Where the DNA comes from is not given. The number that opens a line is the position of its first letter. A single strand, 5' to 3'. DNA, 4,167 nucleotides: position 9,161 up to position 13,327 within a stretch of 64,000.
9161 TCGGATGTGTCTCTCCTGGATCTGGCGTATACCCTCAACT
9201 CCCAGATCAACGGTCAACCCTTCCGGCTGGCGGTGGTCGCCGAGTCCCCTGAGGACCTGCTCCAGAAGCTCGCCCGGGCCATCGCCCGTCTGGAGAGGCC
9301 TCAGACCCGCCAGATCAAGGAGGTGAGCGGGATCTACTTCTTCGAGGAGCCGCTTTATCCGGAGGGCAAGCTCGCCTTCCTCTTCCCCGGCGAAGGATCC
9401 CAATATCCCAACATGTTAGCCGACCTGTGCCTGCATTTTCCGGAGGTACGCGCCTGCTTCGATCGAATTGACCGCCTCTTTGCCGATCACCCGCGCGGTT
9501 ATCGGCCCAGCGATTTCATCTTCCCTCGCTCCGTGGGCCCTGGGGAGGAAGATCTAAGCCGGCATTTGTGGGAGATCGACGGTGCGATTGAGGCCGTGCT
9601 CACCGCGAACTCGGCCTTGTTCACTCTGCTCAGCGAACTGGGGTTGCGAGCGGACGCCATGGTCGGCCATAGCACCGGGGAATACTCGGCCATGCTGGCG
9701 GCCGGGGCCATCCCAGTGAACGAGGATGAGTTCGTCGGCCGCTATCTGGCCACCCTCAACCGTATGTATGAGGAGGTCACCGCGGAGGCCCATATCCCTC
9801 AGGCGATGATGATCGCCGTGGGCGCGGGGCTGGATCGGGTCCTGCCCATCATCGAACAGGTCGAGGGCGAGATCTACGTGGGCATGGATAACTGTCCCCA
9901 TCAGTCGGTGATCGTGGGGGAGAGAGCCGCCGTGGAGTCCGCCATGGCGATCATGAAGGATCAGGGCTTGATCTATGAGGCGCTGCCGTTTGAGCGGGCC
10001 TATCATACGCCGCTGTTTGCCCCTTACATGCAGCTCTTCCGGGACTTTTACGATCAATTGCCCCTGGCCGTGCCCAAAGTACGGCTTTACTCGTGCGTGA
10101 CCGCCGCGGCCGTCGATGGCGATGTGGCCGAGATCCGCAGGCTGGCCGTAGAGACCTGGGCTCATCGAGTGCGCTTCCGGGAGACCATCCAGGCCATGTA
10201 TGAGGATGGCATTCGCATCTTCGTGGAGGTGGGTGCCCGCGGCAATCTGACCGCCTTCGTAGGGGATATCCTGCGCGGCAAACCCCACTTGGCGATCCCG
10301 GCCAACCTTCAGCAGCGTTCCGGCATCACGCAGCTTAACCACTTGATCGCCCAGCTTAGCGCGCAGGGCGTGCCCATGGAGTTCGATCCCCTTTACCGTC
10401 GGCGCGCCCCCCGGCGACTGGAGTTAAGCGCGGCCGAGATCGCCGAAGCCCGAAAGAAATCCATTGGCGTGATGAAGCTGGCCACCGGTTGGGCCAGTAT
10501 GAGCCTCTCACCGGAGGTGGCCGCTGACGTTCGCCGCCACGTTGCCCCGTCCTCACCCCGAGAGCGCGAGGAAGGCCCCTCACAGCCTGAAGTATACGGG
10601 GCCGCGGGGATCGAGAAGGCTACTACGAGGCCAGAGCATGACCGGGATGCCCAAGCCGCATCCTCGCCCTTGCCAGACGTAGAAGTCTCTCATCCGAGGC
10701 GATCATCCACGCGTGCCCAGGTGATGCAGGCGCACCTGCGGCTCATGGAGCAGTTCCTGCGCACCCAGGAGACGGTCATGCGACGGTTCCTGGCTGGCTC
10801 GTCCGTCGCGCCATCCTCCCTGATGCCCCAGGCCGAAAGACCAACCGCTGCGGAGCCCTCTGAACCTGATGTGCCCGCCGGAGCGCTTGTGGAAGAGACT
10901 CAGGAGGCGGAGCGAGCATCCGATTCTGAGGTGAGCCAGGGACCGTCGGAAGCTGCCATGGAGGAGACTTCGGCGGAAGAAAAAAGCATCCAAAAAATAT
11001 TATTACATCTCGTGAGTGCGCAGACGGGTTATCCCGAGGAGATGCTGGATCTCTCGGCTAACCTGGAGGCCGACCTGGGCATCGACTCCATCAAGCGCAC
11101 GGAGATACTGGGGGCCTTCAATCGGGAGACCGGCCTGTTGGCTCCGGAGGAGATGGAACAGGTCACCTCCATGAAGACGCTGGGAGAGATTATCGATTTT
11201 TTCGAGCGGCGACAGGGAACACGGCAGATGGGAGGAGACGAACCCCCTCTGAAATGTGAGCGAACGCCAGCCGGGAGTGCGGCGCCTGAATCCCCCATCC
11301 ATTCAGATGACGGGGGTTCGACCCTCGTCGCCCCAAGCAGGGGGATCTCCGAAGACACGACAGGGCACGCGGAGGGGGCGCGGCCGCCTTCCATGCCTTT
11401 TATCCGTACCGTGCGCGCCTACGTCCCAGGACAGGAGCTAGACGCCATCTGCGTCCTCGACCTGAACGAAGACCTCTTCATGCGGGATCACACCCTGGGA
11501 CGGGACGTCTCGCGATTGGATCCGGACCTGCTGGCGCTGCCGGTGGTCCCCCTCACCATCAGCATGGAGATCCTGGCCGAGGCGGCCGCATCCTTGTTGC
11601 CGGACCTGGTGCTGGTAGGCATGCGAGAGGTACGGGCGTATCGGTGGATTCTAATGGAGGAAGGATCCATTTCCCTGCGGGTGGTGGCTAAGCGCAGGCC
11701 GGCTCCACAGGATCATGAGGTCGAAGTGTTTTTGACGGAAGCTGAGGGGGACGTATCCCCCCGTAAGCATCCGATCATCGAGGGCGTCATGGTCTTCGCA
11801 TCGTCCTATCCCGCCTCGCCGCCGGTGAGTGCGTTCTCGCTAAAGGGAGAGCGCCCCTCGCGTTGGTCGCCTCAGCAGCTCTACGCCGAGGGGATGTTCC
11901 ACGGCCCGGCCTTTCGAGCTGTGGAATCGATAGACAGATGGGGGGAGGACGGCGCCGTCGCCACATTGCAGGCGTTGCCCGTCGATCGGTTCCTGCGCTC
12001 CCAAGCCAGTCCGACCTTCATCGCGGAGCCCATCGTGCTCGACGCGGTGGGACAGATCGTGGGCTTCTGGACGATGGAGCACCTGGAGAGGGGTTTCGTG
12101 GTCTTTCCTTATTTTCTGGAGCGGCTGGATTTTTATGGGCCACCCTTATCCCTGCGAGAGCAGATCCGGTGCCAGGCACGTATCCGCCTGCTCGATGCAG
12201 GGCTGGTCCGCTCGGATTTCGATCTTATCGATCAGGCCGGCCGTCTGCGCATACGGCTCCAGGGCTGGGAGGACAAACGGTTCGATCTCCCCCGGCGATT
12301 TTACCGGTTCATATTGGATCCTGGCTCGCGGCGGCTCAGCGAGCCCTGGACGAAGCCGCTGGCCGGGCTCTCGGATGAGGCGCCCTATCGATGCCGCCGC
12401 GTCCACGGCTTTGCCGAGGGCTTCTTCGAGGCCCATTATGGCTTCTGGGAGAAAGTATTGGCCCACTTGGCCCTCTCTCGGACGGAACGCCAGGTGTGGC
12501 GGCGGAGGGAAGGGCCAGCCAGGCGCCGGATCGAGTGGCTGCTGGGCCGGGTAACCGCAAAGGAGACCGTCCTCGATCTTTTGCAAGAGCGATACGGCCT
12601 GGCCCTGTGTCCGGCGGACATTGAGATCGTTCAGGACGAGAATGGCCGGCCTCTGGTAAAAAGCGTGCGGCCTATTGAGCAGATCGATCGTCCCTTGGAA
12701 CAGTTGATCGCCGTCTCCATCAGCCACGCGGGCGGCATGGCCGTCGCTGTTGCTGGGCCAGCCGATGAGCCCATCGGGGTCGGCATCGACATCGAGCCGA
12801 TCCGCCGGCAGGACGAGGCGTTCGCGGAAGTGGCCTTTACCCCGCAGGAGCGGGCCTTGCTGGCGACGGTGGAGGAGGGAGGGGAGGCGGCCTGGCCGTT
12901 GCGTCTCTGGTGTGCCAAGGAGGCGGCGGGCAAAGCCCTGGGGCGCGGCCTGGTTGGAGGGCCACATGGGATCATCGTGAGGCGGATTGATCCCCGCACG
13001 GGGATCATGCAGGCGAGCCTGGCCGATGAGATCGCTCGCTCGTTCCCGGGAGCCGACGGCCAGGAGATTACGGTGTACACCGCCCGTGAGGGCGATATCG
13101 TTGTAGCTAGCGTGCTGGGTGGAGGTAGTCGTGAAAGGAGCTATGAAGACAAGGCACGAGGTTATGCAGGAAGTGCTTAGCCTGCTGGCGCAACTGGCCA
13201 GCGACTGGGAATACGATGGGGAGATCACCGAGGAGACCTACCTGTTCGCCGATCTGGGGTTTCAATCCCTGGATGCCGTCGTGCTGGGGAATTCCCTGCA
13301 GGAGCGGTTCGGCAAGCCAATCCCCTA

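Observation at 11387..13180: In-cis Sfp-type PPTase at the end of a KS-AT-ACP-DH protein (PKSE-like layout with the KR moved to the partner protein)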

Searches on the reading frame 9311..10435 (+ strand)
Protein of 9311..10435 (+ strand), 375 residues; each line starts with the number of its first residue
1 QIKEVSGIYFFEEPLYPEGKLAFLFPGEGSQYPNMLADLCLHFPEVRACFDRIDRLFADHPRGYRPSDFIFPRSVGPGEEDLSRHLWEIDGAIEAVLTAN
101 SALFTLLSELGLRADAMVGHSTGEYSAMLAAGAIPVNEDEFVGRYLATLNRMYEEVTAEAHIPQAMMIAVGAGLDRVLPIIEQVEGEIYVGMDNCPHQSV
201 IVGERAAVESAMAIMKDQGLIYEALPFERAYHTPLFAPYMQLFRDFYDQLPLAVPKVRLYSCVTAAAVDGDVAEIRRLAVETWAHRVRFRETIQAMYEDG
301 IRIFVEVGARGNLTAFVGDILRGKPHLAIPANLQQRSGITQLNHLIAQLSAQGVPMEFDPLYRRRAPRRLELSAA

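Call 73: search_solved_structures(query=window:9311-10435:+, max_evalue=0.00001, show_alignments=0)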
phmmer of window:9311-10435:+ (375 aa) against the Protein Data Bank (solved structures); distinct sequences matched with E-value up to 0.00001: 84 (the best 60 are shown).
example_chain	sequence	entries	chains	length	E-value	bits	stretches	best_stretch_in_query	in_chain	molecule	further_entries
8in9_A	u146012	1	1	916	4.3e-24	88.4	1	19-372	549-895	Polyketide synthase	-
7vee_A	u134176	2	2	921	4.3e-24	88.4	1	19-372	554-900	Polyketide synthase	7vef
6iyo_A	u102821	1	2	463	5.5e-24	88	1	17-362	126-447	Type I modular polyketide synthase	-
4mz0_A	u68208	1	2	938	1.4e-23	86.7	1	3-315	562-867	CurL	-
5ypv_A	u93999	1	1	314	1.1e-22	83.7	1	20-310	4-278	Malonyl CoA-acyl carrier protein transacylase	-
3k89_A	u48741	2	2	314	5.9e-21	78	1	18-319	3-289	Malonyl CoA-ACP transacylase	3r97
11sz_A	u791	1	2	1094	3e-20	75.7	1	18-359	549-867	6-deoxyerythronolide-B synthase, Erythronolide synthase EryA2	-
3tqe_A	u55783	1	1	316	8.7e-20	74.2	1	20-325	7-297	Malonyl-CoA-[acyl-carrier-protein] transacylase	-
3im8_A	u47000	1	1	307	2e-19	73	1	20-327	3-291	Malonyl acyl carrier protein transacylase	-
3qat_A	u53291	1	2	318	2.7e-19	72.6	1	21-317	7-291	Malonyl CoA-acyl carrier protein transacylase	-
2cuy_A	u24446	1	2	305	4.5e-19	71.9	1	91-318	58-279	Malonyl CoA-[acyl carrier protein] transacylase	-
6smd_B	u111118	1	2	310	9.6e-19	70.8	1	20-319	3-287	Malonyl CoA-acyl carrier protein transacylase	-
3ptw_A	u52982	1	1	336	3.1e-18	69.1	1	19-323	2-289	Malonyl CoA-acyl carrier protein transacylase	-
1mla_A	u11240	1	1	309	5.6e-18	68.2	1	21-317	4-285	MALONYL-COENZYME A ACYL CARRIER PROTEIN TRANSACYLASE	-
2g1h_A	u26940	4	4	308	6e-18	68.1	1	21-317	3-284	Malonyl CoA-acyl carrier protein transacylase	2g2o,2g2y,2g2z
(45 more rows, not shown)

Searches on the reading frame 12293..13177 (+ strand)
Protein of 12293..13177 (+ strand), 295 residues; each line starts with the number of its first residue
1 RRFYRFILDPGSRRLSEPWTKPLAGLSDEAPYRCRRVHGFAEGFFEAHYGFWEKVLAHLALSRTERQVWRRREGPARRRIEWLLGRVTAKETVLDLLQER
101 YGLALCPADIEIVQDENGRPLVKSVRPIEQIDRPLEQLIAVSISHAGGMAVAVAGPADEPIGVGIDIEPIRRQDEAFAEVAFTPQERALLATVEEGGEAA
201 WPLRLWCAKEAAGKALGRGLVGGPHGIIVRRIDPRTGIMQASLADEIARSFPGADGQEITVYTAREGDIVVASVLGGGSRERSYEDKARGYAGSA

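Call 9: search_solved_structures(query=window:12293-13177:+, max_evalue=1, show_alignments=4)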
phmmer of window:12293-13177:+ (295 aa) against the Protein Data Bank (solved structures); distinct sequences matched with E-value up to 1: 30.
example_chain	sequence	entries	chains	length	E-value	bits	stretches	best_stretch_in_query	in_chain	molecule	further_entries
7ed1_A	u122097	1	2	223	0.0032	20.1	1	140-215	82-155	4'-phosphopantetheinyl transferase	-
7ed2_A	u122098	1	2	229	0.0034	20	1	140-215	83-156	4'-phosphopantetheinyl transferase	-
1f7l_A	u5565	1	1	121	0.0045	19.6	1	55-123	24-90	HOLO-(ACYL CARRIER PROTEIN) SYNTHASE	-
1f7t_A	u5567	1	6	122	0.0045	19.6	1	55-123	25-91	HOLO-(ACYL CARRIER PROTEIN) SYNTHASE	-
2was_B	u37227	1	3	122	0.0047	19.5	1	162-225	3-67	3-OXOACYL-[ACYL-CARRIER-PROTEIN] SYNTHASE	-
1f80_A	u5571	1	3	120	0.0059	19.2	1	54-124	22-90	HOLO-(ACYL CARRIER PROTEIN) SYNTHASE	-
2was_A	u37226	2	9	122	0.0064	19.1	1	162-224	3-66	3-OXOACYL-[ACYL-CARRIER-PROTEIN] SYNTHASE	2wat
8gkf_A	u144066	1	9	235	0.013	18.1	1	141-215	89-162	4'-phosphopantetheinyl transferase PptT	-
4qjk_A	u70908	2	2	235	0.013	18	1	141-215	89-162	Phosphopantetheinyl transferase PptT | 4'-phosphopantetheinyl transferase superfamily protein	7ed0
4u89_A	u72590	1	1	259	0.014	18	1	141-215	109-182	Phosphopantetheinyl transferase PptT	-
6ct5_A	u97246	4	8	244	0.014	18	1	141-215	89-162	4'-phosphopantetheinyl transferase | 4'-phosphopantetheinyl transferase PptT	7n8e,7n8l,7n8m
8qzh_A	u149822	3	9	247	0.015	17.9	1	141-215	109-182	4'-phosphopantetheinyl transferase PptT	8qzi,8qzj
7r49_A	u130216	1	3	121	0.017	17.7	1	65-123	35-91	Holo-[acyl-carrier-protein] synthase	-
4hc6_A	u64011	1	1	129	0.022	17.4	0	108-154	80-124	Holo-[acyl-carrier-protein] synthase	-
3h7q_A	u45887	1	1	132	0.024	17.2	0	108-154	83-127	Holo-[acyl-carrier-protein] synthase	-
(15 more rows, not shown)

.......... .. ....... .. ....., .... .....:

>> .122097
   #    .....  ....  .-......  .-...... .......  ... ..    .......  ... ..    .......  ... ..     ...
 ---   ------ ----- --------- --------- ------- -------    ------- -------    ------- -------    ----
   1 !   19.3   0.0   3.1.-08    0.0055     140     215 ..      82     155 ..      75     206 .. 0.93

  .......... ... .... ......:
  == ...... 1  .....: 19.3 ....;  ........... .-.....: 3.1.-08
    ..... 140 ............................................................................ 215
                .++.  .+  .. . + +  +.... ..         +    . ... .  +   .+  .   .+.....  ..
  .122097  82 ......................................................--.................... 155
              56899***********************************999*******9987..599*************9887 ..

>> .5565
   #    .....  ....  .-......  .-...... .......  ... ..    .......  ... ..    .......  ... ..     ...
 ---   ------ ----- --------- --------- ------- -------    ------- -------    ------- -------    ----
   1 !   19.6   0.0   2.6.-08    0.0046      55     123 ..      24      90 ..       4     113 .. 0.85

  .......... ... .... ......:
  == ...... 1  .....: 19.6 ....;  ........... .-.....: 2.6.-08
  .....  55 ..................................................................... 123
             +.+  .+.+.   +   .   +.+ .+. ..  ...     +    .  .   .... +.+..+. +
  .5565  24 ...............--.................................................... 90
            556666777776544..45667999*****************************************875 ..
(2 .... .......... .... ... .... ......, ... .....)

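Call 66: predict_structure(alignment_id=A4)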
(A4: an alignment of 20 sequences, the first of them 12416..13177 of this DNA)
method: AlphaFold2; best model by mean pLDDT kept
length: 254 residues; sequences in the alignment: 20
mean_pLDDT: 90.4   pTM: 0.87
mean pLDDT of the five models: 90.4, 89.5, 89.4, 89.3, 89.2
residues with pLDDT >= 90: 204; 70-90: 25; 50-70: 17; < 50: 8
segments of 3 or more residues with pLDDT < 50: 240-243, 252-254
pLDDT, mean of each block of 10 residues (from residue 1): 67 96 97 93 97 97 97 96 96 97 96 95 96 88 96 85 97 95 96 96 94 91 96 73 52 49
secondary structure, 60 per line:
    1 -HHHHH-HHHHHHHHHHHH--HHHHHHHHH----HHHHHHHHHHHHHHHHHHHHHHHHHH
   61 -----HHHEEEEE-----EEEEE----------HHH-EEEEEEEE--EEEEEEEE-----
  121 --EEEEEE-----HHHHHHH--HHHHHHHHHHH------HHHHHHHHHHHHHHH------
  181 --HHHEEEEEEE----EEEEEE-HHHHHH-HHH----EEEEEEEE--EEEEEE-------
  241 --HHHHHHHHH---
elements in order: H2-6 H8-19 H22-30 H35-60 E69-73 E79-83 E98-105 E108-115 E123-128 H134-140 H143-153 H160-174 E186-192 E197-202 H204-209 E218-225 E228-233 H243-251

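Call 68: fold_search(model_id=the predicted structure, library=pdb)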
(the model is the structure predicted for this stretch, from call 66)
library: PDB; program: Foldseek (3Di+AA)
matches with E <= 10: 639; with E <= 0.001: 60
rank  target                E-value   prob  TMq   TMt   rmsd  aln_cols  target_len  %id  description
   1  4mrt_A                1.9e-10  1.00  0.59  0.65   4.2       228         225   20  Structure of the Phosphopantetheine Transferase Sfp in Complex with Coenzyme A and a Peptidyl Carrier Protein (released 2014-04-23)
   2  7b4r                  3.4e-10  1.00  0.64  0.74   3.2       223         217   22  Structure of the 4'-phosphopantetheinyl transferase PptAb from Mycobacterium abscessus in complex with Coenzyme A and N- (released 2021-11-10)
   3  6qwu                  5.8e-10  1.00  0.64  0.73   3.1       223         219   23  4'-phosphopantetheinyl transferase PptAb from Mycobacterium abscessus at pH 5.5 with Mn2+ and CoA. (released 2020-03-25)
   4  7bdw_A                6.2e-10  1.00  0.63  0.72   3.4       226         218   22  Crystal structure of mycobacterial PptAb in complex with ACP and compound 8918 (released 2021-11-10)
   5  6qxr                  6.6e-10  1.00  0.58  0.67   3.0       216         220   22  4'-phosphopantetheinyl transferase PptAb from Mycobacterium abscessus at pH 8.5 with Mn2+ and CoA. (released 2020-03-25)
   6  6qyg                  8.6e-10  1.00  0.58  0.67   3.0       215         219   22  4'-phosphopantetheinyl transferase PptAb from Mycobacterium abscessus at pH 8.5 with Mg2+ and CoA. (released 2020-03-25)
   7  6qxq                  1.6e-09  1.00  0.62  0.71   3.1       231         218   22  4'-phosphopantetheinyl transferase PptAb from Mycobacterium abscessus at pH 7 with Mn2+ and CoA. (released 2020-03-25)
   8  6rcx_A                1.9e-09  1.00  0.62  0.72   3.0       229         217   22  Mycobacterial 4'-phosphopantetheinyl transferase PptAb in complex with the ACP domain of PpsC. (released 2020-04-15)
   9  4qjl                  2.2e-09  1.00  0.59  0.65   4.1       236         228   19  Crystal structure of M. ulcerans phosphopantetheinyl transferase MuPPT (released 2014-07-16)
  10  7n8e_A                2.2e-09  1.00  0.57  0.65   4.4       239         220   20  PptT PAP(CoA) 9056 complex (released 2022-02-02)
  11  4qjk                  2.3e-09  1.00  0.57  0.63   4.4       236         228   18  Crystal structure of M. tuberculosis phosphopantetheinyl transferase PptT (released 2014-07-16)
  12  4u89                  2.6e-09  1.00  0.58  0.64   4.3       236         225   19  4'-phosphopantetheinyl transferase PptT from Mycobacterium tuberculosis (released 2015-08-26)
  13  4qvh_A                4.7e-09  1.00  0.56  0.26   4.5       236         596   19  Crystal structure of the essential Mycobacterium tuberculosis phosphopantetheinyl transferase PptT, solved as a fusion (released 2014-12-17)
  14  4qvh_B                4.7e-09  1.00  0.55  0.25   4.6       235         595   18  Crystal structure of the essential Mycobacterium tuberculosis phosphopantetheinyl transferase PptT, solved as a fusion (released 2014-12-17)
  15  6ct5_A                5.1e-09  1.00  0.57  0.64   4.5       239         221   20  PptT PAP(CoA) 8918 complex (released 2019-02-06)
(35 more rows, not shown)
